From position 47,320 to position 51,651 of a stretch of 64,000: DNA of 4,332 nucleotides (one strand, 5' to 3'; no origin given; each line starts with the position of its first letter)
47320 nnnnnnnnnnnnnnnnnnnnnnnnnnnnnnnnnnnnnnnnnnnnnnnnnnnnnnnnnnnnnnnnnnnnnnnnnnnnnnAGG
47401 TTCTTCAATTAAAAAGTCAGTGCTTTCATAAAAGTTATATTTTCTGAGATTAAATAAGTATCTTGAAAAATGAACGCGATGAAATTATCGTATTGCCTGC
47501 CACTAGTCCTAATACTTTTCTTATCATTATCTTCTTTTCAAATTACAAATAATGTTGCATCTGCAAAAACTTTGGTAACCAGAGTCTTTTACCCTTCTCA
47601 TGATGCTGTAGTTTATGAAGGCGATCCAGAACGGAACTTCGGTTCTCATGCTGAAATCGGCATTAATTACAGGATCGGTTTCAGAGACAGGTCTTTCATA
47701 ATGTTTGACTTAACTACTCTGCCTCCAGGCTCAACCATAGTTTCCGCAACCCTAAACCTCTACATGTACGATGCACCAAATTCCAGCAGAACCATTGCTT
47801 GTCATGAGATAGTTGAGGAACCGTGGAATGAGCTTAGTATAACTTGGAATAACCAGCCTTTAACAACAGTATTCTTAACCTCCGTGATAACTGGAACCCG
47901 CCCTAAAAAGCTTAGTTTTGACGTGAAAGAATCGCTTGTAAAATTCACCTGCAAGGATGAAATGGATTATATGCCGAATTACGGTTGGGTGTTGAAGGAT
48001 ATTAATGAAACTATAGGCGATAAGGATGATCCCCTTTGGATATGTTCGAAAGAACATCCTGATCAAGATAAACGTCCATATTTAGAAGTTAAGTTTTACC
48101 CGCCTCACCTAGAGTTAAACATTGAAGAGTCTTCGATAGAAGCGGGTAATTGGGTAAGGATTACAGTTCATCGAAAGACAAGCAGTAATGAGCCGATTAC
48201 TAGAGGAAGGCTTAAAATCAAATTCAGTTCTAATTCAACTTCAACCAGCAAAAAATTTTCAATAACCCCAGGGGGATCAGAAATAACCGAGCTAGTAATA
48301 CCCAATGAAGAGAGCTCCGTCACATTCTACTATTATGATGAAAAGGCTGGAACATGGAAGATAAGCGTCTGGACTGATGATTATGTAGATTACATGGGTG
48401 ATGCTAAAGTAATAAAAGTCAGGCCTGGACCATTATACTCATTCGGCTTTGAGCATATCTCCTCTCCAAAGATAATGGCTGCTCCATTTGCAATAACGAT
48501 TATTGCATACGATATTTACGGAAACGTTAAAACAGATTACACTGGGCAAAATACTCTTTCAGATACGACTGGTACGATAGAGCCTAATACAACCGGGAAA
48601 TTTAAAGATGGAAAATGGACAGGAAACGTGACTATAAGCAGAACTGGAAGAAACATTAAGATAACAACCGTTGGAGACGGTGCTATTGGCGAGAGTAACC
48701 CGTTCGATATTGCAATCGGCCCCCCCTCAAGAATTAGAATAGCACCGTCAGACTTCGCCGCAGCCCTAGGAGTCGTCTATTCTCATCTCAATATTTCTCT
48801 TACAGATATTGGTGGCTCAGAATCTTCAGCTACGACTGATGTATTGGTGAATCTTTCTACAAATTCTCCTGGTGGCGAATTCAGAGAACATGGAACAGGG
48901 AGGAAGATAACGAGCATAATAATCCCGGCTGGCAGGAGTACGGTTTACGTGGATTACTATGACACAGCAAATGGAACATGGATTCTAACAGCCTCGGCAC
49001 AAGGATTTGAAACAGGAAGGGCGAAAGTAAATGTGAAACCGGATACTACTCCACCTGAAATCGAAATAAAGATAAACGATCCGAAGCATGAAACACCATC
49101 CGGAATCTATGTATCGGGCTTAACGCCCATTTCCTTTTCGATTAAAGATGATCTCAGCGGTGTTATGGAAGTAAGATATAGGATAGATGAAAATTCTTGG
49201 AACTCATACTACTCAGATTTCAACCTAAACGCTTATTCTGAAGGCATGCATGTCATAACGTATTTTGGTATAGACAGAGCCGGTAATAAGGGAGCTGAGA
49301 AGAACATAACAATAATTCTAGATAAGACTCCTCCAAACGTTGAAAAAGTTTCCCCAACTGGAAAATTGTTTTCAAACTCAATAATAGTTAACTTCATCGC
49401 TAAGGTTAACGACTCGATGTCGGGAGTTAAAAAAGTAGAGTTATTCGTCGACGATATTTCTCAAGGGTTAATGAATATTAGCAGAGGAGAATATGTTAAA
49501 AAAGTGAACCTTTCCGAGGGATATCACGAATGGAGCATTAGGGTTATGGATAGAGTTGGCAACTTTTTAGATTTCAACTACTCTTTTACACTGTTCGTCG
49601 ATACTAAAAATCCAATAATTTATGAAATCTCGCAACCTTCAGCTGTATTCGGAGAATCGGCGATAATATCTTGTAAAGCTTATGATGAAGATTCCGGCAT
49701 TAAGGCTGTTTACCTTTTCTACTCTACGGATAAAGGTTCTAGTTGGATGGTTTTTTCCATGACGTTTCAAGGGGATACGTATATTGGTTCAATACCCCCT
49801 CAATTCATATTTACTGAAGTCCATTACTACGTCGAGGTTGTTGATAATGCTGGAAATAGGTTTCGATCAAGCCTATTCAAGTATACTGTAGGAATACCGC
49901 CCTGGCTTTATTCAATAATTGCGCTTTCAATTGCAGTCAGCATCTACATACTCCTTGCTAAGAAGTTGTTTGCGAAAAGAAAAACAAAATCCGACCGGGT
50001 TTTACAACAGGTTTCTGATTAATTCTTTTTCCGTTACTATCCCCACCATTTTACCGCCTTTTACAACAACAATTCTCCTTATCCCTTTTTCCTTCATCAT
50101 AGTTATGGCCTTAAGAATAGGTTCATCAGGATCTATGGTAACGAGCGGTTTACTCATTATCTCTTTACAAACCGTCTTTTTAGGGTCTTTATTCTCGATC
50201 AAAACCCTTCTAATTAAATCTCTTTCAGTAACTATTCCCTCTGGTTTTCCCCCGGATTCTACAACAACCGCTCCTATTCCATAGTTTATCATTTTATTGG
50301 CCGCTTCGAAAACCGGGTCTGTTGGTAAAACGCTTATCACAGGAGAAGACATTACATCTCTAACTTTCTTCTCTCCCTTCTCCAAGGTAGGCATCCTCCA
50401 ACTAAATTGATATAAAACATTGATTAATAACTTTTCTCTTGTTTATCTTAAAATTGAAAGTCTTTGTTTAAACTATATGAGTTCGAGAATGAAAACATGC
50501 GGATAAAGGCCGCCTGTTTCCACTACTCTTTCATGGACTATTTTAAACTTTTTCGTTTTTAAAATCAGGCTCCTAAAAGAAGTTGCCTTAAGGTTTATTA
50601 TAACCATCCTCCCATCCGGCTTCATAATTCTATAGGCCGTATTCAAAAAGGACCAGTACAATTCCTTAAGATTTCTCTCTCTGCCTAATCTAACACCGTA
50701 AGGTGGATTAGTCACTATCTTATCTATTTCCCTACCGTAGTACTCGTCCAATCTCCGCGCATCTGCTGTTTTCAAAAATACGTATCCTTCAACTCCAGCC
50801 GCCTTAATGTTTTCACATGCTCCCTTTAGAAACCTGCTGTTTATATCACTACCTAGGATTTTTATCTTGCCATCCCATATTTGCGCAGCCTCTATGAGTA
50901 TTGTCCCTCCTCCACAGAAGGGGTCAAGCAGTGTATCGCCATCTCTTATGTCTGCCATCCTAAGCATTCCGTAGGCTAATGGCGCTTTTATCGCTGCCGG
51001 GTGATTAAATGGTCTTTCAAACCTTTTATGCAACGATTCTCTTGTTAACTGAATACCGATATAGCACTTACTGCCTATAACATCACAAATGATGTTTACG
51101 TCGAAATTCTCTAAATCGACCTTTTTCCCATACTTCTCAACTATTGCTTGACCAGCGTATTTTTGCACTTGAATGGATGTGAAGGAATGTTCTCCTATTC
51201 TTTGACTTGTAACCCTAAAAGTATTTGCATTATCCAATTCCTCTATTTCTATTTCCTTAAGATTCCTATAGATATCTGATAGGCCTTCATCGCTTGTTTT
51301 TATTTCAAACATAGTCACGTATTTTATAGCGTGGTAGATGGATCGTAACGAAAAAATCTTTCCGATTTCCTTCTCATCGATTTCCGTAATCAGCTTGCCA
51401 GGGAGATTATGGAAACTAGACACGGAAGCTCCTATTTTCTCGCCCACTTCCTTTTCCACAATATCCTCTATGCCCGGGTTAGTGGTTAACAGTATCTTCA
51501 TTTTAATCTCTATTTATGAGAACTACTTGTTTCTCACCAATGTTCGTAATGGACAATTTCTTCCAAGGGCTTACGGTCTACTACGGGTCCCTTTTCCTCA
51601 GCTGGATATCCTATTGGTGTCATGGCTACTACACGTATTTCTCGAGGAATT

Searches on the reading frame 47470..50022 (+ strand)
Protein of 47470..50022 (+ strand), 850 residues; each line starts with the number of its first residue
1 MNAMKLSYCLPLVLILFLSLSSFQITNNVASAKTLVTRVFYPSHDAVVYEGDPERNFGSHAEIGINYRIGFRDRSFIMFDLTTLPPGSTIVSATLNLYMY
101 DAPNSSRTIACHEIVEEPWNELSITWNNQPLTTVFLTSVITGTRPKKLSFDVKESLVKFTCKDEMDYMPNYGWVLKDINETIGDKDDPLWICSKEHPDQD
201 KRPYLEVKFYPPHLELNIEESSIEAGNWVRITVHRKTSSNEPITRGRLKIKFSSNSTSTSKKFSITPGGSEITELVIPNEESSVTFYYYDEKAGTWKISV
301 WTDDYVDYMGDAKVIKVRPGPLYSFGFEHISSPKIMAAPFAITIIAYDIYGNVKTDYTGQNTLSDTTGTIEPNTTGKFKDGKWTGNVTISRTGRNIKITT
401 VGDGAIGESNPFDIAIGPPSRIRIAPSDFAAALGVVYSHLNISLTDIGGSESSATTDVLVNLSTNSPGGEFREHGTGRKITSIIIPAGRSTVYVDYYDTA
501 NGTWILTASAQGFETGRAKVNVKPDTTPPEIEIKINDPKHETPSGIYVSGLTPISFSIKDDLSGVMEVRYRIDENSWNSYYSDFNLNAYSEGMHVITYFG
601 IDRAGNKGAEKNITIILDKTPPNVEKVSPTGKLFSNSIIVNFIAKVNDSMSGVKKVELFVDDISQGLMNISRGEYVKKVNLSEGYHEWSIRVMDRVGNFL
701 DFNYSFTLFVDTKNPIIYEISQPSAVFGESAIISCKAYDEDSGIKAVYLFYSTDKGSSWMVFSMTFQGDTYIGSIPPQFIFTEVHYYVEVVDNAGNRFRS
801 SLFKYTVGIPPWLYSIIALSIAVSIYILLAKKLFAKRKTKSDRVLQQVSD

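Call 3: search_protein_families(library=pfam, proteins=[window:47470-50022:+], max_evalue=0.01)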
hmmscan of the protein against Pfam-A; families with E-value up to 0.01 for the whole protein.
window:47470-50022:+ (850 aa): 7 families
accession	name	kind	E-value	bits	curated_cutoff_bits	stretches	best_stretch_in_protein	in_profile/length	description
PF24517.2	CBM96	-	1.9e-18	67.3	26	1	39-154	4-121/164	Carbohydrate-binding module family 96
PF24893.1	DUF7743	-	8.5e-10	38.8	27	1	617-709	2-97/120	Domain of unknown function (DUF7743)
PF17957.7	Big_7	-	9.4e-09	36.2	24.1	0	622-666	1-45/70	Bacterial Ig domain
PF13750.12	Big_3_3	-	2.3e-06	27.8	27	0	580-650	3-72/157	Bacterial Ig-like domain (group 3)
PF19077.6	Big_13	-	2.6e-05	25.1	27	0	677-712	68-102/102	Bacterial Ig-like domain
PF00630.25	Filamin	-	0.00038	21.7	26.9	0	221-301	17-81/93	Filamin/ABP280 repeat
PF06848.17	Disaggr_repeat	-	0.0004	20.5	33.9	1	70-133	25-90/179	Disaggregatase related repeat domain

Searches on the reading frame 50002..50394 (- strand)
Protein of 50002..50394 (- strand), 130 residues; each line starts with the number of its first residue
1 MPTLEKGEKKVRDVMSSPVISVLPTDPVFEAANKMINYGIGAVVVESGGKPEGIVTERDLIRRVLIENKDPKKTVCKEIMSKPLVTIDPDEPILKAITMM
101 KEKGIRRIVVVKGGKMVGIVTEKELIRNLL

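Call 3: search_protein_families(library=pfam, proteins=[window:50002-50394:-], max_evalue=0.01)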
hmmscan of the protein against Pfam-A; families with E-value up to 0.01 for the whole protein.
window:50002-50394:- (130 aa): 1 family
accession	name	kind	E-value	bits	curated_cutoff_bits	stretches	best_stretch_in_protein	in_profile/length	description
PF00571.33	CBS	-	8.6e-35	119.3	24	2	11-64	1-55/57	CBS domain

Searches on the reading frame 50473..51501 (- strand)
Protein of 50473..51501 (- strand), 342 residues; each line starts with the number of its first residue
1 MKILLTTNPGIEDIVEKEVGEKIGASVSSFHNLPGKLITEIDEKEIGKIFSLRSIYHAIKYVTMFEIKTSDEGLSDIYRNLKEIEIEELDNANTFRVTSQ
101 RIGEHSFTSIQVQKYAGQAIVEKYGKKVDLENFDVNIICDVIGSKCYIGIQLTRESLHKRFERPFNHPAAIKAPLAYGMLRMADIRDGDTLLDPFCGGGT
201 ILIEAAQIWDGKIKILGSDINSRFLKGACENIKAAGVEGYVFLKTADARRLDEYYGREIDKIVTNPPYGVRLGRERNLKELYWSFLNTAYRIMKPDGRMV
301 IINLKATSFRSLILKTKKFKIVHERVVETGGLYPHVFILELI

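Call 3: search_protein_families(library=pfam, proteins=[window:50473-51501:-], max_evalue=0.01)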
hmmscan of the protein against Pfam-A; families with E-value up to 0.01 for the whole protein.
window:50473-51501:- (342 aa): 13 families
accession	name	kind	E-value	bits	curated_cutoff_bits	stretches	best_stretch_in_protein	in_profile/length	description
PF01170.24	UPF0020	-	1.6e-45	155.7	22.3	1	162-333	3-195/197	RMKL-like, methyltransferase domain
PF02926.22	THUMP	-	1.2e-14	54.9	20.6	1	74-150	4-83/84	THUMP domain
PF13847.12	Methyltransf_31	-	1.9e-11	44.3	27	1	186-305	2-113/145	Methyltransferase domain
PF05175.20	MTS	-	2.6e-09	37.4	23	1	188-314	32-151/170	Methyltransferase small domain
PF01555.25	N6_N4_Mtase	-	8.1e-09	36.2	26.7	1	159-225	159-216/221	DNA methylase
PF02353.26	CMAS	-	1.3e-07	31.7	27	1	180-330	55-193/273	Mycolic acid cyclopropane synthetase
PF01209.24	Ubie_methyltran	-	1.5e-07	31.5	20.1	1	183-306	43-156/233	ubiE/COQ5 methyltransferase family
PF02384.22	N6_Mtase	-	1.2e-05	25.2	20.4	1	179-284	38-151/311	N-6 DNA Methylase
PF13649.12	Methyltransf_25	-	4.3e-05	24.6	27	1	192-265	2-71/97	Methyltransferase domain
PF11599.14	AviRa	-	7.1e-05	22.8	25.7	0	187-239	51-104/232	RRNA methyltransferase AviRa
PF09445.16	Methyltransf_15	-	7.4e-05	22.8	22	1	190-269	3-82/165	RNA cap guanine-N2 methyltransferase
PF03602.21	Cons_hypoth95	-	0.00065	19.8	24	1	187-282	41-137/182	Conserved hypothetical protein 95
PF01189.24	Methyltr_RsmB-F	-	0.0073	16.4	27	0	185-267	6-88/199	16S rRNA methyltransferase RsmB/F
